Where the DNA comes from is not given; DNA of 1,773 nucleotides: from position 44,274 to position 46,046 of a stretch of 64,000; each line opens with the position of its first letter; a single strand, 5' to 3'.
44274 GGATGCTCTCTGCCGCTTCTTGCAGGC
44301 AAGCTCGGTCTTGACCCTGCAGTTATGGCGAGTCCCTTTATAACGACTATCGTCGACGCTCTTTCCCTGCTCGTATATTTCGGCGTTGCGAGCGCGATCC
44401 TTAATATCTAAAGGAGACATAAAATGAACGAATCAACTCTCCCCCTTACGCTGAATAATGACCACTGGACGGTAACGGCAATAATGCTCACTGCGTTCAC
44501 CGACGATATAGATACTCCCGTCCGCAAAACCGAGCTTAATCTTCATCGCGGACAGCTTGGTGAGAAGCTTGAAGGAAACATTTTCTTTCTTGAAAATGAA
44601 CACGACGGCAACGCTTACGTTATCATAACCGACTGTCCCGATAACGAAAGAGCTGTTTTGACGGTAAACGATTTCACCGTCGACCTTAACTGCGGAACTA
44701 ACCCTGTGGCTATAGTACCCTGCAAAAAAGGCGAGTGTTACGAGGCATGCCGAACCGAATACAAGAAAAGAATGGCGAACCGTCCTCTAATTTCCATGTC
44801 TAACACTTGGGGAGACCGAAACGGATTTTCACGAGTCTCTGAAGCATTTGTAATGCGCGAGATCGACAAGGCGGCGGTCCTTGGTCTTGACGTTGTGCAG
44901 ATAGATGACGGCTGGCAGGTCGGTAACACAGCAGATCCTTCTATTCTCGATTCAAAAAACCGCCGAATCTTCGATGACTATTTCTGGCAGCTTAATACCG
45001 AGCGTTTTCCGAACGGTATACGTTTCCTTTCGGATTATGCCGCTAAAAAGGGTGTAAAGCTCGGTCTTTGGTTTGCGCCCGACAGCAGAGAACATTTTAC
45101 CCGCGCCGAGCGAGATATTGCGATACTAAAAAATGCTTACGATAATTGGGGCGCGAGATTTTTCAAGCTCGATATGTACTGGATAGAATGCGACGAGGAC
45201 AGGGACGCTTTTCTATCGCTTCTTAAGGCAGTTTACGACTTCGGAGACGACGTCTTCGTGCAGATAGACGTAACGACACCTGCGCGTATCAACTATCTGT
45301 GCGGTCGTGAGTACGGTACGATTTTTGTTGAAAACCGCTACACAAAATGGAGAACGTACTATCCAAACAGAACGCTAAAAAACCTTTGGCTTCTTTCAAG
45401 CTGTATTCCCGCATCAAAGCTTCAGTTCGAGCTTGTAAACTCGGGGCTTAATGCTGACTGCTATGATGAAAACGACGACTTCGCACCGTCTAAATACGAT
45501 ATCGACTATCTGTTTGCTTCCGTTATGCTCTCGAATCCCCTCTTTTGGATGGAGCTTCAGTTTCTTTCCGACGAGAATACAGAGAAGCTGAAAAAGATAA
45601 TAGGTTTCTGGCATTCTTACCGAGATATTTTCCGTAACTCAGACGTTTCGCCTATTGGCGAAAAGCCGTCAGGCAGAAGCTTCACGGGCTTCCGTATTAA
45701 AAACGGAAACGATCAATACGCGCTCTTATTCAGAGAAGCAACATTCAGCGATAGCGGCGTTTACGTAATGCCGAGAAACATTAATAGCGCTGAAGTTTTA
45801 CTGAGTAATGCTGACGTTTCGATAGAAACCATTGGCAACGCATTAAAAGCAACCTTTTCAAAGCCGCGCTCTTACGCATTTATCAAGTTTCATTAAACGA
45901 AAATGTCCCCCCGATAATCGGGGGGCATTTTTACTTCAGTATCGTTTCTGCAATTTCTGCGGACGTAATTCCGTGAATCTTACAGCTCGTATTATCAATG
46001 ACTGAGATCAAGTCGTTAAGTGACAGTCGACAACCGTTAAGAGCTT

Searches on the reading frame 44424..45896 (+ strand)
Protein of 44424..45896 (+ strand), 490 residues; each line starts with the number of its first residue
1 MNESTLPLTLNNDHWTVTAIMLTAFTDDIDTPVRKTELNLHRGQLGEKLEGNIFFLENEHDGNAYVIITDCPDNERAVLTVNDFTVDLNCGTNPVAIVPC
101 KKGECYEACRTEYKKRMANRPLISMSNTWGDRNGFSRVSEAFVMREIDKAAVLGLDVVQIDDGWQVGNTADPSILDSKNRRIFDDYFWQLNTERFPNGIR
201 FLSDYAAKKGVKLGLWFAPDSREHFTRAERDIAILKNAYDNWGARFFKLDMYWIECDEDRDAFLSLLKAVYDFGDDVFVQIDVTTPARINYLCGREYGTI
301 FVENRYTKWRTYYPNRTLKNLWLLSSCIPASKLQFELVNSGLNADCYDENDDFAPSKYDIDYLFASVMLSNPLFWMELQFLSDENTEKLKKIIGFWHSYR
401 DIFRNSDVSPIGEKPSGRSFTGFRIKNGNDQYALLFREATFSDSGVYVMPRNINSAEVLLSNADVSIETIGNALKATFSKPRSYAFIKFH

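Call 57: search_protein_families(library=pfam, proteins=[window:44424-45896:+], max_evalue=0.001)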
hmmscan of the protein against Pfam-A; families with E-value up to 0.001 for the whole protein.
window:44424-45896:+ (490 aa): 3 families
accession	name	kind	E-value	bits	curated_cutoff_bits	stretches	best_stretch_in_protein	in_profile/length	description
PF02065.24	Melibiase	-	1.3e-08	34.7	27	1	119-221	40-128/347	Melibiase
PF16499.11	Melibiase_2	-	2.3e-06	27.6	23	1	185-312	65-191/284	Alpha galactosidase A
PF10566.15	Glyco_hydro_97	-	0.00026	21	32.5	1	143-250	36-128/275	Glycoside hydrolase 97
